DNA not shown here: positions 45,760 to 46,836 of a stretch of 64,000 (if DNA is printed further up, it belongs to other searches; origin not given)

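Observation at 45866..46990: AT-rich islet encoding a HEPN-motif (Rx4H) protein between ssb and rsmI, flanked by dispersed repeats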

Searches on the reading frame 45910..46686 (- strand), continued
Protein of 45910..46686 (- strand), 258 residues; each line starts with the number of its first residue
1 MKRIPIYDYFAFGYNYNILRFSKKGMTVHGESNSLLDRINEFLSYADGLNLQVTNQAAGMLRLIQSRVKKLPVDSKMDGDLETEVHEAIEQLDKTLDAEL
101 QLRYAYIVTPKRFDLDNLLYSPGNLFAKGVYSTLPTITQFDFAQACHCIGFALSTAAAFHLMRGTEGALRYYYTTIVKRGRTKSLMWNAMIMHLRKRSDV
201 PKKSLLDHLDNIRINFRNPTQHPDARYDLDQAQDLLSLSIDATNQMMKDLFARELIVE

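Call 43: search_protein_families(library=pfam, alignment_id=A4, max_evalue=0.00001)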
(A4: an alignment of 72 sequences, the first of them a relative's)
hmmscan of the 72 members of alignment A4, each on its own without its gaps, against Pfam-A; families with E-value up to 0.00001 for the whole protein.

A. member 1, L010:8902-9678:+ (259 aa): 1 family
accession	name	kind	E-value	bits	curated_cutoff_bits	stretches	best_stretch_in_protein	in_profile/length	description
PF08808.17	RES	-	5.4e-17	62.7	23.2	1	90-231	18-143/157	RES domain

B. families by the number of members that match (of 72 scanned): 120 families (the first 25 are shown)
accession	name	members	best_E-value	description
PF04321.23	RmlD_sub_bind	3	2.4e-28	RmlD substrate binding domain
PF22091.2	DUF6941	3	7e-19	Family of unknown function (DUF6941)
PF01370.27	Epimerase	3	6.2e-11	NAD dependent epimerase/dehydratase family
PF01808.24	AICARFT_IMPCHas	2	5.1e-119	AICARFT/IMPCHase bienzyme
PF00270.35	DEAD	2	7.7e-46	DEAD/DEAH box helicase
PF02142.27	MGS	2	3.8e-27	MGS-like domain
PF00271.37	Helicase_C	2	2.8e-21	Helicase conserved C-terminal domain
PF04851.21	ResIII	2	4.7e-10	Type III restriction enzyme, res subunit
PF13191.12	AAA_16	2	7.9e-09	AAA ATPase domain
PF01411.24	tRNA-synt_2c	1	3.3e-208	tRNA synthetases class II (A)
PF02347.22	GDC-P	1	8.5e-195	Glycine cleavage system P-protein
PF25173.1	Beta-prop_WDR3_1st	1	3.5e-133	WDR3 first beta-propeller domain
PF00400.38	WD40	1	6e-128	WD domain, G-beta repeat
PF20703.3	nSTAND1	1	9.6e-123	Novel STAND NTPase 1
PF25174.1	Beta-prop_THOC3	1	1.8e-113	THOC3 beta-propeller domain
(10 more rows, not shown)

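Call 45: find_encoding_contigs(protein=P0269, flank=8000, max_places=4)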
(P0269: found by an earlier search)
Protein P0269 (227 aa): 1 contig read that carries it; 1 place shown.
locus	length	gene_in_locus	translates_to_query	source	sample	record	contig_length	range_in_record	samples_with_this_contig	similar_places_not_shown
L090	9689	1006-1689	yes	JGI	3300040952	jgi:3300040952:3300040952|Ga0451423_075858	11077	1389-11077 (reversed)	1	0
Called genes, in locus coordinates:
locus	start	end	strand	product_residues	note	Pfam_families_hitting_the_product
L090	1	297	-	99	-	?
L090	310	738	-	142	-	PF00436:SSB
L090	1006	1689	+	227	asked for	PF00590:TP_methylase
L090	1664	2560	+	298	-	PF14378:PAP2_3, PF01569:PAP2 (weak)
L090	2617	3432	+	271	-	PF01790:LGT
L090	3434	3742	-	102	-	PF14478:DUF4430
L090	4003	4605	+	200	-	PF01066:CDP-OH_P_transf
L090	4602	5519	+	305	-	PF00294:PfkB, PF08543:Phos_pyr_kin (weak)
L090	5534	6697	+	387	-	PF01658:Inos-1-P_synth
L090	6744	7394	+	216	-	PF02223:Thymidylate_kin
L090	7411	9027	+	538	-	PF00595:PDZ, PF13180:PDZ_2 (weak), PF17820:PDZ_6, PF03572:Peptidase_S41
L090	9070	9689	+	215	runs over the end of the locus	PF06888:Put_Phosphatase, PF12710:HAD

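Call 52: search_protein_families(library=padloc, alignment_id=A1, max_evalue=0.1)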
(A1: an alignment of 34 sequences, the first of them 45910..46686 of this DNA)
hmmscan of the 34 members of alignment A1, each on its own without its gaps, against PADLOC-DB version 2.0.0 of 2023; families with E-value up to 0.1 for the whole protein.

A. member 1, window:45910-46686:- (258 aa): 0 families

B. families by the number of members that match (of 34 scanned): 6 families
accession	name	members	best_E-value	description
PDLC01638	Csm6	2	0.0053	CAS-III; associated_signaling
PDLC02983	AriB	1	0.00051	-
PDLC01314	Cas10c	1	0.0019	CAS-III-C; effector_LS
PDLC03074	Specificity_I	1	0.013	Type I specificity subunit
PDLC03106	Specificity_I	1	0.019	Type I specificity subunit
PDLC02164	Avs2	1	0.024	-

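Call 53: search_protein_families(library=phrogs, alignment_id=A1, max_evalue=0.01)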
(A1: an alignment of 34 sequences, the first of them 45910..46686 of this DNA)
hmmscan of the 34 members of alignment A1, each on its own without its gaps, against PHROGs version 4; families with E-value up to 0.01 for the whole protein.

A. member 1, window:45910-46686:- (258 aa): 1 family
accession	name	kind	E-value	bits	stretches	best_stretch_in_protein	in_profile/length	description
phrog_32483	-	unknown function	4.4e-12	46.7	1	89-250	104-272/305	-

B. families by the number of members that match (of 34 scanned): 3 families
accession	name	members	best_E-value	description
phrog_32483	-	34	3.7e-21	-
phrog_1305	-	7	0.0012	DNA binding protein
phrog_15338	-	1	0.0036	-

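Call 54: search_dna_similar(query=window:45910-46686:-, collection=plasmids, mode=protein, max_evalue=0.001, max_rows=25)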
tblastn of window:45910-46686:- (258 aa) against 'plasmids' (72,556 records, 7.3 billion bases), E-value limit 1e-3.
Records with a match: 2; places in all: 2; records where one place covers at least 80% of the query: 0.
Best place of each record, by identity: <60% 2.
By first word of the organism name: Aeromonas 1; Croceibacterium 1.
By predicted mobility (MOB-suite, as given by PLSDB): non-mobilizable 2.
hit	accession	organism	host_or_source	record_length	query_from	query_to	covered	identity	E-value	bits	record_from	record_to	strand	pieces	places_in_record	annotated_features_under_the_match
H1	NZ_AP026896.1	Aeromonas caviae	Microbe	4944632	1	204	79%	39.7%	3e-33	134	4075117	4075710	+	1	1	none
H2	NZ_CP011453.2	Croceibacterium atlanticum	cell culture,North Atlantic Rise ...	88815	35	227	75%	24.4%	2e-5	53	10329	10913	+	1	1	hypothetical protein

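Call 55: search_dna_similar(query=window:45910-46686:-, collection=phages, mode=protein, max_evalue=0.001, max_rows=25)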
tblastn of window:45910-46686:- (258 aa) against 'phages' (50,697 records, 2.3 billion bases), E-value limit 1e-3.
No match.

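Call 56: find_related_loci(query=A1, collection=viral_contigs, flank=6000)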
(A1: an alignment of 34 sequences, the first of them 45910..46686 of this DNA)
Query A1 (258 aa) in viral_contigs; peptide patterns used: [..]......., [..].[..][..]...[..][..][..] (x = any residue, [..] = any of these).
488 stretches matched a pattern; 5 encode a relative of the query (tblastn E <= 1e-3); 5 distinct loci.
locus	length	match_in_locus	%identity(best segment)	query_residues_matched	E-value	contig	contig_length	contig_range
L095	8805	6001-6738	41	1-250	4e-56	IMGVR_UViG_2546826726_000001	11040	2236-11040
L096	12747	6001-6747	43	1-252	3e-55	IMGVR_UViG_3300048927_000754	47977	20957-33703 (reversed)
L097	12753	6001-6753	41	1-255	2e-54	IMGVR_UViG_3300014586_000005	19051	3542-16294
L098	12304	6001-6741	39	1-250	2e-51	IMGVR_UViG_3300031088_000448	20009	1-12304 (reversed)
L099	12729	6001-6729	38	5-250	2e-49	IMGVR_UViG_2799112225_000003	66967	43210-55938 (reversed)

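Call 65: fold_search(model_id=the predicted structure, library=pdb)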
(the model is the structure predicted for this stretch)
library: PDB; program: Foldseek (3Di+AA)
matches with E <= 10: 132; with E <= 0.001: 0
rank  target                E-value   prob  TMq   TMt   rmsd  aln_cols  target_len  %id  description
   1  1o3u                  8.2e-01  0.96  0.33  0.64   5.7       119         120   19  Crystal structure of an hepn domain protein (tm0613) from thermotoga maritima at 1.75 A resolution (released 2003-04-22)
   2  1ufb_A                1.1e+00  0.92  0.32  0.59   4.9       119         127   20  Crystal structure of TT1696 from Thermus thermophilus HB8 (released 2003-11-28)
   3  7p5m_A                1.3e+00  0.06  0.15  0.11  35.3       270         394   15  Cryo-EM structure of human TTYH2 in lipid nanodiscs (released 2021-08-11)
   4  1wol                  2.0e+00  0.80  0.33  0.62   5.5       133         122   13  Crystal Structure of ST0689, an archaeal HEPN homologue (released 2005-11-22)
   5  7zjm_A                2.4e+00  0.07  0.16  0.18  18.1       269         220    9  Crystal structure of a complex between CspZ from Borrelia burgdorferi strain B408 and human FH SCR domains 6-7 (released 2023-04-19)
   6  8t69                  2.4e+00  0.05  0.17  0.13  21.1       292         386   10  Human VMAT2 in complex with tetrabenazine (released 2023-11-01)
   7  2j9v                  2.5e+00  0.72  0.26  0.58   4.3       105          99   14  2 Angstrom X-ray structure of the yeast ESCRT-I Vps28 C-terminus (released 2007-01-23)
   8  5nl6_B                2.5e+00  0.04  0.14  0.15  16.8       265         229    9  The crystal structure of the two spectrin repeat domains from Entamoeba histolytica (released 2018-05-16)
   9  4o46_A                2.7e+00  0.04  0.13  0.14  24.8       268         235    9  14-3-3-gamma in complex with influenza NS1 C-terminal tail phosphorylated at S228 (released 2014-04-30)
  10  5xfl_A                2.8e+00  0.06  0.18  0.14  21.8       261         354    9  Crystal structure of the force-sensing device region of alpha N-catenin (released 2018-03-28)
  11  6ups                  2.8e+00  0.05  0.18  0.18  22.0       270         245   14  Crystal structure of the deubiquitylase domain from the Orientia tsutsugamushi protein OTT_1962 (OtDUB) (released 2020-04-01)
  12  8izp                  2.8e+00  0.03  0.15  0.04  25.6       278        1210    9  Multidrug resistance-associated protein 3 (released 2024-04-10)
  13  2j9w_A                2.9e+00  0.80  0.26  0.60   3.1        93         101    9  Structural insight into the ESCRT-I-II link and its role in MVB trafficking (released 2007-01-23)
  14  4o46_B                2.9e+00  0.04  0.13  0.14  24.8       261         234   11  14-3-3-gamma in complex with influenza NS1 C-terminal tail phosphorylated at S228 (released 2014-04-30)
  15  7qfw_A                3.1e+00  0.04  0.16  0.07  22.0       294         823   14  S.c. Condensin peripheral Ycg1 subcomplex bound to DNA (released 2022-06-15)
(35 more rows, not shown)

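Call 70: search_protein_families(library=padloc, alignment_id=A3, max_evalue=0.00001)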
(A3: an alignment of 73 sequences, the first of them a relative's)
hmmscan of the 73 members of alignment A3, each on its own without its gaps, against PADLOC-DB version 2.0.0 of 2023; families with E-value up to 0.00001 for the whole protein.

A. member 1, L010:7348-7599:- (84 aa): 0 families

B. families by the number of members that match (of 73 scanned): 73 families (the first 25 are shown)
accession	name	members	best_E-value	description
PDLC03339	MTase_II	1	1.7e-65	Type II methyltransferase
PDLC03354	MTase_II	1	5.4e-59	Type II methyltransferase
PDLC03300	MTase_II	1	5.2e-47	Type II methyltransferase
PDLC04135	mad3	1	8.2e-44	mads_3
PDLC04819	PDC-S02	1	1.2e-42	-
PDLC03371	MTase_II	1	2.8e-40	Type II methyltransferase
PDLC03299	MTase_II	1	8.8e-36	Type II methyltransferase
PDLC03636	MTase_III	1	6.1e-35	Type III methyltransferase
PDLC03216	MTase_II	1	7.8e-34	Type II methyltransferase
PDLC03633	MTase_III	1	1.2e-32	Type III methyltransferase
PDLC03635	MTase_III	1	3.9e-32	Type III methyltransferase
PDLC03638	MTase_III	1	5.4e-32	Type III methyltransferase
PDLC03265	MTase_II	1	2.5e-31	Type II methyltransferase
PDLC03738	oMTase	1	6.1e-31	orphan methyltransferase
PDLC03644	MTase_III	1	2.8e-30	Type III methyltransferase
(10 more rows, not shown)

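Call 71: search_protein_families(library=padloc, alignment_id=A4, max_evalue=0.00001)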
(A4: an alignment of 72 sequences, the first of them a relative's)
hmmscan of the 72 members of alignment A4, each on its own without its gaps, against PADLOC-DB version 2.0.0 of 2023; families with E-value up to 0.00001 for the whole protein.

A. member 1, L010:8902-9678:+ (259 aa): 0 families

B. families by the number of members that match (of 72 scanned): 142 families (the first 25 are shown)
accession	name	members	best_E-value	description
PDLC02707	PbeA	2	1.3e-11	PbeA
PDLC03928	PsyrT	2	2.5e-08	-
PDLC02870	DpdF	2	1.6e-07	DpdF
PDLC03021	MTase_I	1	1.2e-161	Type I methyltransferase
PDLC03759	RT_UG21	1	1.7e-132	DRT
PDLC03025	MTase_I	1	3.7e-112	Type I methyltransferase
PDLC03036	MTase_I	1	2.1e-78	Type I methyltransferase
PDLC03026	MTase_I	1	6.4e-73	Type I methyltransferase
PDLC03760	RT_UG22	1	7.2e-51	DRT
PDLC03767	RT_UG29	1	3.8e-49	DRT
PDLC04134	mad2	1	9.2e-48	mads_2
PDLC03756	RT_UG19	1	2.2e-45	DRT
PDLC03761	RT_UG23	1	5.7e-45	DRT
PDLC03783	Drt8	1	1.5e-43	DRT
PDLC03771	RT_UG32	1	3.8e-43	DRT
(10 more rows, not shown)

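Call 74: search_protein_families(library=pfam, proteins=[P0104, P0108, P0110, P0112, P0114, P0116, P0118, P0120, P0098, P0101], max_evalue=0.05)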
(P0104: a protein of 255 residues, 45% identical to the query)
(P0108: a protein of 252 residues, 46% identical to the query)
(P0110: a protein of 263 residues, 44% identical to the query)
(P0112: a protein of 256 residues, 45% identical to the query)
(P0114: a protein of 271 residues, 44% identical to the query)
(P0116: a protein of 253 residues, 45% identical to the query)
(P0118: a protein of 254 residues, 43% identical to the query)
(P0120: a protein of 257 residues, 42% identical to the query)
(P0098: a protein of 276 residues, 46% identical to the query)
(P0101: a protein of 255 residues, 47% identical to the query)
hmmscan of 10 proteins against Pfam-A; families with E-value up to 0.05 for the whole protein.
P0104 (255 aa): 1 family
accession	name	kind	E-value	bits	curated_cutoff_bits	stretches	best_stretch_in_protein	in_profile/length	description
PF13643.11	DUF4145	-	0.015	15.7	23.1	0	144-236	2-84/88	Domain of unknown function (DUF4145)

P0108 (252 aa): 0 families

P0110 (263 aa): 3 families
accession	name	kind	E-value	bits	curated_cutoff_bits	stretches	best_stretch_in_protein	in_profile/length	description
PF13643.11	DUF4145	-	1.5e-05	25.4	23.1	1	147-238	5-85/88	Domain of unknown function (DUF4145)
PF23289.1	Spectrin_5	-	0.00051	20.5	27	1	31-81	11-59/80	Guanine nucleotide exchange factor DBS-like, spectrin-like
PF05168.19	HEPN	-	0.031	14.9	22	0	136-241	6-108/117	HEPN domain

P0112 (256 aa): 0 families

P0114 (271 aa): 0 families

P0116 (253 aa): 1 family
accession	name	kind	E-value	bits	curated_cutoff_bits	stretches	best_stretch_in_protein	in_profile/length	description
PF05168.19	HEPN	-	0.00065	20.3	22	1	132-234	6-105/117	HEPN domain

P0118 (254 aa): 2 families
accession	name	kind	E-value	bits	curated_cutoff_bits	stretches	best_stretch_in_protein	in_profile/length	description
PF05168.19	HEPN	-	0.0059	17.2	22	1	134-245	8-115/117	HEPN domain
PF13643.11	DUF4145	-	0.0084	16.6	23.1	0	140-234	2-85/88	Domain of unknown function (DUF4145)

P0120 (257 aa): 0 families

P0098 (276 aa): 3 families
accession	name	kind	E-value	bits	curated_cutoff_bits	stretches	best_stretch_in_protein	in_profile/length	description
PF13643.11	DUF4145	-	0.0012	19.3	23.1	1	141-238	2-86/88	Domain of unknown function (DUF4145)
PF12802.13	MarR_2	-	0.047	14.3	27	0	242-258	36-52/61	MarR family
PF08448.16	PAS_4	-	0.049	14.3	23.1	0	118-170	31-82/110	PAS fold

P0101 (255 aa): 0 families

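Call 77: search_protein_families(library=phrogs, alignment_id=A6, max_evalue=0.000001)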
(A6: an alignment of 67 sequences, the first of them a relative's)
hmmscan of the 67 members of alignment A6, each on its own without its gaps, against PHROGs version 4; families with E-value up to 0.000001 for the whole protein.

A. member 1, L095:111-1754:+ (548 aa): 0 families

B. families by the number of members that match (of 67 scanned): 86 families (the first 25 are shown)
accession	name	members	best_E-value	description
phrog_4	-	2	1.3e-45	transcriptional repressor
phrog_6201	-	2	1.1e-25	CI-like repressor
phrog_8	-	2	2.9e-13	transcriptional regulator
phrog_2967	-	2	1.3e-11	transcriptional regulator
phrog_15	-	1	7e-184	terminase large subunit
phrog_156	-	1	3.5e-159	portal protein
phrog_339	-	1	1.1e-106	tail length tape measure protein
phrog_32684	-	1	1.6e-105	-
phrog_3519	-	1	5.6e-105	tail length tape measure protein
phrog_4352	-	1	2.1e-93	-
phrog_7381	-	1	1.2e-86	-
phrog_1033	-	1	1.4e-86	ParB-like partition protein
phrog_14171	-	1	8.2e-81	-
phrog_3336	-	1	2.6e-67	tail length tape measure protein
phrog_1506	-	1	5.7e-67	tail length tape measure protein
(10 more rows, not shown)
